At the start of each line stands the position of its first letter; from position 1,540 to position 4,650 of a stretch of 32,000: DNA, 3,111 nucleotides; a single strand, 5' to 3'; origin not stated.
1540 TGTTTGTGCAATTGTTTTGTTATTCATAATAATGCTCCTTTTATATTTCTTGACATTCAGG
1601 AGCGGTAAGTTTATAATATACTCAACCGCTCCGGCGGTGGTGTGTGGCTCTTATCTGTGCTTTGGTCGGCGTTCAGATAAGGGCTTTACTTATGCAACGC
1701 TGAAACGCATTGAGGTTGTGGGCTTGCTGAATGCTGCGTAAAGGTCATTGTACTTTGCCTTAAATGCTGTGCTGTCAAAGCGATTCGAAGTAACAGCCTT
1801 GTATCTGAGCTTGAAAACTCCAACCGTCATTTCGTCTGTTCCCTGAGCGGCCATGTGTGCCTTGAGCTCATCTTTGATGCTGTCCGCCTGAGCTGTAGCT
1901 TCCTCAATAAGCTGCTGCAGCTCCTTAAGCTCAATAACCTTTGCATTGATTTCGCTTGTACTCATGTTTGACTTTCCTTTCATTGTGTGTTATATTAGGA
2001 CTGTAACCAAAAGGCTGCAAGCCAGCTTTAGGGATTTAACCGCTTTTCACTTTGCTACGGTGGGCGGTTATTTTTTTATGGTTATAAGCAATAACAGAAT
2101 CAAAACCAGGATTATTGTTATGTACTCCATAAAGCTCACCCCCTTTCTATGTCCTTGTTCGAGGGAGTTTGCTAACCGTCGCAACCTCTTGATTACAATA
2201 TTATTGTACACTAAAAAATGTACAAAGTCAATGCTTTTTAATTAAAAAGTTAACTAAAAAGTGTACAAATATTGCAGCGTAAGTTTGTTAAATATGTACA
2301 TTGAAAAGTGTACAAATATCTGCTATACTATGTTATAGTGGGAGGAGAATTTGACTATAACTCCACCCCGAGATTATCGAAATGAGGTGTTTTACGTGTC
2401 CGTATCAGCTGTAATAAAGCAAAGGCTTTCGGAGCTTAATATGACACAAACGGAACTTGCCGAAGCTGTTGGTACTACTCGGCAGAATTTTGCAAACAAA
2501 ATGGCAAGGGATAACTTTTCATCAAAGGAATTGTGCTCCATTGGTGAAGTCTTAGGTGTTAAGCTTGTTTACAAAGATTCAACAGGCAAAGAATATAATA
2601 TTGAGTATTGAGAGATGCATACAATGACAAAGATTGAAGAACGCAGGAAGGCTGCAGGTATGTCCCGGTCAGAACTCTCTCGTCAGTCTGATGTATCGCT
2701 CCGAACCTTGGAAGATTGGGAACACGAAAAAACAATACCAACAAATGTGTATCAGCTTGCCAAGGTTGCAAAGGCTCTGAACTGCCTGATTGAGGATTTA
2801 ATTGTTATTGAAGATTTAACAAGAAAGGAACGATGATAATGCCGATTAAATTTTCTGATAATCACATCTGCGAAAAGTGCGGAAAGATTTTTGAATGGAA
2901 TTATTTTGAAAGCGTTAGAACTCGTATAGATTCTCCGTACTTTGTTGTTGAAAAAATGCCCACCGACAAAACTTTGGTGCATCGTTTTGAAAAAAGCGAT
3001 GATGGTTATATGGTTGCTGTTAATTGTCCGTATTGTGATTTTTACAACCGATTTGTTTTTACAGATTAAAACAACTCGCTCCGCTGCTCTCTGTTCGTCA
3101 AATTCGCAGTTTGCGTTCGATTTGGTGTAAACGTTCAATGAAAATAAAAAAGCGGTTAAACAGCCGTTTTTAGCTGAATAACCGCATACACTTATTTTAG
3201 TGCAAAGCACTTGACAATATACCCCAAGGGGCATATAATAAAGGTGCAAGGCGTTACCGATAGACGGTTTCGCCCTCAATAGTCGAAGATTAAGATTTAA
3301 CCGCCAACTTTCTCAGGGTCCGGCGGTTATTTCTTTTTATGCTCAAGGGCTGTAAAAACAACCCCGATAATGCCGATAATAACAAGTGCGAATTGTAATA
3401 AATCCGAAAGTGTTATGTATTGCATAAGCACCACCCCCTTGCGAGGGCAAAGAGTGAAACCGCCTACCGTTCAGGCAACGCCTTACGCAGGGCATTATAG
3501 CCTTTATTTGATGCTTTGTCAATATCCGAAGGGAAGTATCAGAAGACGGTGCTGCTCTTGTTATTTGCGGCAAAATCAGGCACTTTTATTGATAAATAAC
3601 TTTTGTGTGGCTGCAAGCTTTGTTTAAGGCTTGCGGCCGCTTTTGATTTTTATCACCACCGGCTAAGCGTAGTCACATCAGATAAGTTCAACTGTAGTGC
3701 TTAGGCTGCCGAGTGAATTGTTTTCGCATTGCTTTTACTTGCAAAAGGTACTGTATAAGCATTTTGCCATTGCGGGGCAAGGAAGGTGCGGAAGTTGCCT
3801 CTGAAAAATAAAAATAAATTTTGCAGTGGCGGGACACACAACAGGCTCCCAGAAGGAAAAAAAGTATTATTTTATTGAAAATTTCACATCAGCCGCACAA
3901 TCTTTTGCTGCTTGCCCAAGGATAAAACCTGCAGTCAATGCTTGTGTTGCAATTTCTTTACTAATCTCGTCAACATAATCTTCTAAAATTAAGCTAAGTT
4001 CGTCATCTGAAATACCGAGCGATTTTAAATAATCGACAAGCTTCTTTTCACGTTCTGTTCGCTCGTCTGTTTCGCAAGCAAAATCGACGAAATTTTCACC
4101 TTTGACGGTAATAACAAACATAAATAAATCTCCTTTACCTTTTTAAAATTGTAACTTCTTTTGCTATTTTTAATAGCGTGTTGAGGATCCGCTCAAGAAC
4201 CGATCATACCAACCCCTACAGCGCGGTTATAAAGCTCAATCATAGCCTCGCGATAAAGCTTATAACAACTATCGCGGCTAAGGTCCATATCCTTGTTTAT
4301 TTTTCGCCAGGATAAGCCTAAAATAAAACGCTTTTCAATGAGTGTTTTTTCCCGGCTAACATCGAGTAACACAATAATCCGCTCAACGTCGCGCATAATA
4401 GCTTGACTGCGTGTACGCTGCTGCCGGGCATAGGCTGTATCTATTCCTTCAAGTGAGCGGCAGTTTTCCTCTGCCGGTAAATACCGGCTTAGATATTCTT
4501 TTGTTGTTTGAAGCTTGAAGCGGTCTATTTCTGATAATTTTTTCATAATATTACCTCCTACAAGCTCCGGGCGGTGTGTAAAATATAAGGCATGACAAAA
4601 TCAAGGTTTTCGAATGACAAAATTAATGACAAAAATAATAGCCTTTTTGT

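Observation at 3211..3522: Unannotated type I toxin-antitoxin-like cassette with two perfect consensus promoters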

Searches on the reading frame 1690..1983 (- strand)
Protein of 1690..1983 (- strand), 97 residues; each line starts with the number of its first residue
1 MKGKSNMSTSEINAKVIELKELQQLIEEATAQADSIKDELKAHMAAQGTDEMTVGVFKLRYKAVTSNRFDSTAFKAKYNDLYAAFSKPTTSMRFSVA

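Call 21: search_protein_families(library=pfam, proteins=[window:1690-1983:-], max_evalue=0.01)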
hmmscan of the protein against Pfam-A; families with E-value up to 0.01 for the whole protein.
window:1690-1983:- (97 aa): 2 families
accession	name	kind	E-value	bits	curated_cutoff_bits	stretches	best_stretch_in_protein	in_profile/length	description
PF05565.16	Sipho_Gp157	-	0.00066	20.2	28.6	1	10-64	54-108/162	Siphovirus Gp157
PF23984.1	DUF7307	-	0.0045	17.4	27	1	18-66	15-65/129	Pam3 gp33-like protein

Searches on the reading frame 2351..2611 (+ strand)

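Call 21: search_protein_families(library=pfam, proteins=[window:2351-2611:+], max_evalue=0.01)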
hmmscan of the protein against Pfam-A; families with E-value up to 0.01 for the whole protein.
window:2351-2611:+ (86 aa): 6 families
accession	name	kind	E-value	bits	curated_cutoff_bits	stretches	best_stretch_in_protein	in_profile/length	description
PF07022.19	Phage_CI_repr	-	5.4e-05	23.9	22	1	21-74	2-56/65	Bacteriophage CI repressor helix-turn-helix domain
PF20075.5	DUF6471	-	5.8e-05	23.3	26.8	1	18-71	5-63/65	Domain of unknown function (DUF6471)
PF01381.28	HTH_3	-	0.00012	22.5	23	1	23-45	2-24/55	Helix-turn-helix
PF17762.8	HTH_ParB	-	0.00047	20.7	22.6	1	21-51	11-41/102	ParB HTH domain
PF13545.12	HTH_Crp_2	-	0.00055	20.3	27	1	28-51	20-43/70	Crp-like helix-turn-helix domain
PF13443.12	HTH_26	-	0.0027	18.3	22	1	22-71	2-53/63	Cro/C1-type HTH DNA-binding domain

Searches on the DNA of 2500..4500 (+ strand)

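Call 6: search_rna_families(source=window, start=2500, end=4500, threshold=evalue, max_evalue=10, show_alignments=3)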
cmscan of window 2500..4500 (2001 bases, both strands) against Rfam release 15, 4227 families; matches with E-value up to 10: 5.
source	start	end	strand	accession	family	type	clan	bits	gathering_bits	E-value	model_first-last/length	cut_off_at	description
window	4246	4323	+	RF01289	snoR17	Gene; snRNA; snoRNA; CD-box;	-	21.5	60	3.1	1-110/110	no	Small nucleolar RNA snoR17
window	4326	4347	-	RF03827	mir-2229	Gene; miRNA;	-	17.9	65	2.1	20-41/62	no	mir-2229 microRNA precursor family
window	3718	3784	-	RF03020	RT-17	Gene; sRNA;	-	16.3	40.4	9.1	1-95/95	no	RT-17 RNA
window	2800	2863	+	RF00311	snoZ188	Gene; snRNA; snoRNA; CD-box;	-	16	50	6.8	1-123/123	no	Small nucleolar RNA Z188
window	4468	4479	-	RF01149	sR10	Gene; snRNA; snoRNA; CD-box;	-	12.4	45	5.2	43-54/54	no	Small nucleolar RNA sR10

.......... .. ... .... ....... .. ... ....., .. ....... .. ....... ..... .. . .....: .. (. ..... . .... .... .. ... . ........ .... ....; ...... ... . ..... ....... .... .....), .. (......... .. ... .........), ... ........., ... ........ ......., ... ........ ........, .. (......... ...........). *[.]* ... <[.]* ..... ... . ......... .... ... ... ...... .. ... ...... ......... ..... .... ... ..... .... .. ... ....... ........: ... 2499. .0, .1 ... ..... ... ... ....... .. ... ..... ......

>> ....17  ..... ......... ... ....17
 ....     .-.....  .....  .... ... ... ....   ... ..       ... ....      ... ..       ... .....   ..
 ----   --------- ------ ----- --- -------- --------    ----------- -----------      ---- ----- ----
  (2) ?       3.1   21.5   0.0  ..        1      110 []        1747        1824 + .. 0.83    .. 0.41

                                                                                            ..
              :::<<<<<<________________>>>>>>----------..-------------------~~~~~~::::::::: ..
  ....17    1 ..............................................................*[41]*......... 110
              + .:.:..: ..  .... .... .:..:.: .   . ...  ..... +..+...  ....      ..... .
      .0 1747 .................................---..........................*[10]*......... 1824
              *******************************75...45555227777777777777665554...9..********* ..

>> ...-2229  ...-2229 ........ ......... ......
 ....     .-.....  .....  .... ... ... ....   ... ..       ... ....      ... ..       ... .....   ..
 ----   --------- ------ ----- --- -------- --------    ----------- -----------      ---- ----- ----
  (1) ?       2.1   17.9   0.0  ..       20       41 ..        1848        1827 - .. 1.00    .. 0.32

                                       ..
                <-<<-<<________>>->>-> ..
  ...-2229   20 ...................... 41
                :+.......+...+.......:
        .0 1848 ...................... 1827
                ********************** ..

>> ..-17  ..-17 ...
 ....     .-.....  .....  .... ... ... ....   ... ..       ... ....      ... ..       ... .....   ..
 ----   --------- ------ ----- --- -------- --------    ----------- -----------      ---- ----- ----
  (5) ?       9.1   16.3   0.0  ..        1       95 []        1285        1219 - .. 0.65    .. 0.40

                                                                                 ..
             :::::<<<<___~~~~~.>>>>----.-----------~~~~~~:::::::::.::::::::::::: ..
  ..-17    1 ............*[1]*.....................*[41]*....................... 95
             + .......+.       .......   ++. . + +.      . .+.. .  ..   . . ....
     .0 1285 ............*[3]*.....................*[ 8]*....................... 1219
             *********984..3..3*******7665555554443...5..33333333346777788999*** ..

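Call 11: search_dna_similar(query=window:3100-3700:+, collection=phages, mode=distant, max_evalue=0.01)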
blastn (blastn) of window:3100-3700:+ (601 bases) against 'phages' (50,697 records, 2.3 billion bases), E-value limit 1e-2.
No match.

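Call 12: search_dna_similar(query=window:3100-3700:+, collection=plasmids, mode=distant, max_evalue=0.01)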
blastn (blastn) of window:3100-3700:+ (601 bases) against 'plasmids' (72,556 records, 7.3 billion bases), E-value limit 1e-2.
No match.

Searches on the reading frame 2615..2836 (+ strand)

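Call 21: search_protein_families(library=pfam, proteins=[window:2615-2836:+], max_evalue=0.01)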
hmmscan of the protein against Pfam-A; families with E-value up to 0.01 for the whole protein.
window:2615-2836:+ (73 aa): 5 families
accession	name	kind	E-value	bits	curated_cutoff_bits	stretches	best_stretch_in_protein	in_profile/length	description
PF13443.12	HTH_26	-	1.5e-09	38.4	22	1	6-66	1-61/63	Cro/C1-type HTH DNA-binding domain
PF01381.28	HTH_3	-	4e-08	33.6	23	1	7-61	1-54/55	Helix-turn-helix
PF12844.13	HTH_19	-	0.0019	18.5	30.2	1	6-62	3-58/64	Helix-turn-helix domain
PF13413.12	HTH_25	-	0.0035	17.6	24.6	1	9-45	4-42/62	Helix-turn-helix domain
PF13560.12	HTH_31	-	0.0061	17.3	27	1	9-43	8-43/64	Helix-turn-helix domain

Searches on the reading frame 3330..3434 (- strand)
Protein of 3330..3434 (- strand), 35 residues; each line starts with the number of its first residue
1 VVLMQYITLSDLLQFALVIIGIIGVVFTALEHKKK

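Call 4: search_protein_families(library=pfam, proteins=[window:3330-3425:-, window:3330-3434:-], max_evalue=10)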
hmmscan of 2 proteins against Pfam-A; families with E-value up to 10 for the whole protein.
seq(32 aa): 1 family
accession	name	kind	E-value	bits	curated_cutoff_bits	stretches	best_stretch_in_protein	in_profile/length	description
PF16935.10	Hol_Tox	-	0.045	14.1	23.3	1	9-32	10-33/34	Putative Holin-like Toxin (Hol-Tox)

seq(35 aa): 1 family
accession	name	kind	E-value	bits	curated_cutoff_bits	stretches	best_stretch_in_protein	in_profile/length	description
PF16935.10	Hol_Tox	-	0.037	14.3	23.3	1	12-35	10-33/34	Putative Holin-like Toxin (Hol-Tox)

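Call 5: search_protein_families(library=ncbifam, proteins=[window:3330-3425:-], max_evalue=10)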
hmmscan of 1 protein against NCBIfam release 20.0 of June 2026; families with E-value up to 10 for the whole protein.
seq(32 aa): 1 family
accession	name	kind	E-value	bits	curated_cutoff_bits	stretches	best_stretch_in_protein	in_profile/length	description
NF041589.1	PepG1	equivalog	0.069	12.8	70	1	4-32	18-46/47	type I toxin-antitoxin system toxin PepG1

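Call 14: search_dna_similar(query=window:3330-3425:-, collection=plasmids, mode=protein, max_evalue=10)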
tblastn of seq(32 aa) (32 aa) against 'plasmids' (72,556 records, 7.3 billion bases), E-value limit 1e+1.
No match.

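Call 15: search_dna_similar(query=window:3330-3425:-, collection=phages, mode=protein, max_evalue=10)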
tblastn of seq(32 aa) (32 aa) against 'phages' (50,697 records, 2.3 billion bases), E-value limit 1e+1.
No match.

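Call 16: find_encoding_contigs(protein=window:3330-3425:-, flank=6000, max_places=10)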
Protein seq(32 aa) (32 aa): no gene with exactly this product is on record in the collection.

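Call 17: find_encoding_contigs(protein=window:3330-3434:-, flank=6000, max_places=10)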
Protein seq(35 aa) (35 aa): no gene with exactly this product is on record in the collection.

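Call 34: search_protein_representatives(protein=window:3330-3425:-)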
Query: 32 residues. Proteins with E-value up to 0.001 (for the whole library): 7; up to 1e-10: 1; up to 1e-30: 0. The best 7 are listed.
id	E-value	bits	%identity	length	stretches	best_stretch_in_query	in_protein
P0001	4.1e-11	55.5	97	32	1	1-31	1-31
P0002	6.2e-05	37.2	75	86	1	1-32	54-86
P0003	6.8e-05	37.1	66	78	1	1-32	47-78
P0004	1.5e-04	36.1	66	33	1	1-32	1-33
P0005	7.9e-04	34.0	62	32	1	1-32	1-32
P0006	8.5e-04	33.9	56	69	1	1-32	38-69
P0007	8.9e-04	33.8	61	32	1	1-31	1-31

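Call 39: search_protein_families(library=pfam, alignment_id=A1, max_evalue=10)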
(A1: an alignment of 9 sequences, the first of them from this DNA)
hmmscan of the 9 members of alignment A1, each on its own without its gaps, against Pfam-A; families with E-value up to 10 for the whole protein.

A. member 1, seq(32 aa): 1 family
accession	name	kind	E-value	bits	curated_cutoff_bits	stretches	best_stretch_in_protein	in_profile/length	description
PF16935.10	Hol_Tox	-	0.045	14.1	23.3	1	9-32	10-33/34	Putative Holin-like Toxin (Hol-Tox)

B. families by the number of members that match (of 9 scanned): 6 families
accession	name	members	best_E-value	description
PF16935.10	Hol_Tox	5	2.1e-05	Putative Holin-like Toxin (Hol-Tox)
PF18169.6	SLATT_6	2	0.043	SMODS and SLOG-associating 2TM effector domain 6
PF12669.12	FeoB_associated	1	0.053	FeoB-associated Cys-rich membrane protein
PF17870.6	Insulin_TMD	1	0.064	Insulin receptor trans-membrane segment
PF18160.6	SLATT_5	1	0.076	SMODS and SLOG-associating 2TM effector domain family 5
PF11384.13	DUF3188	1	0.1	Protein of unknown function (DUF3188)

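Call 61: search_protein_families(library=ncbifam, alignment_id=A3, max_evalue=1)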
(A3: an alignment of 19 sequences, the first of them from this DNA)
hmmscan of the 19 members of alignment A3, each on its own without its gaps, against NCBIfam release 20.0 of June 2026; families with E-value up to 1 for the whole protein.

A. member 1, seq(32 aa): 1 family
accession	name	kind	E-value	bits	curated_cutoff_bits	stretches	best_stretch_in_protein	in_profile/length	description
NF041589.1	PepG1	equivalog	0.069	12.8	70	1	4-32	18-46/47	type I toxin-antitoxin system toxin PepG1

B. families by the number of members that match (of 19 scanned): 9 families
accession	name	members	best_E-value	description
NF041589.1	PepG1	7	0.00022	type I toxin-antitoxin system toxin PepG1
NF033630.1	SLATT_6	5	0.031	SLATT domain-containing protein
NF006909.0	PRK09400.1-4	4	0.0032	preprotein translocase subunit SecE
TIGR00327.1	secE_euk_arch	2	0.023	protein translocase SEC61 complex subunit gamma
TIGR00776.1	RhaT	1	0.023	RhaT/GlcU family sugar-proton symporter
NF033488.1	lmo0937_fam_TM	1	0.025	lmo0937 family membrane protein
TIGR03024.1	arch_PEF_CTERM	1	0.095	PEF-CTERM sorting domain-containing protein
NF052249.1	ComI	1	0.16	competence inhibitor ComI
NF053819.1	EF0750_LPXTG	1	0.16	EF2685/EF0750 family sortase-dependent surface protein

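Call 90: search_protein_families(library=phrogs, proteins=[window:3330-3425:-], max_evalue=1)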
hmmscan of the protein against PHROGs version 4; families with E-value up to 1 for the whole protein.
seq(32 aa): 1 family
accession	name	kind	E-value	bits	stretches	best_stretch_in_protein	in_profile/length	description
phrog_3488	-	lysis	0.00018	22.6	1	4-28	15-39/44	holin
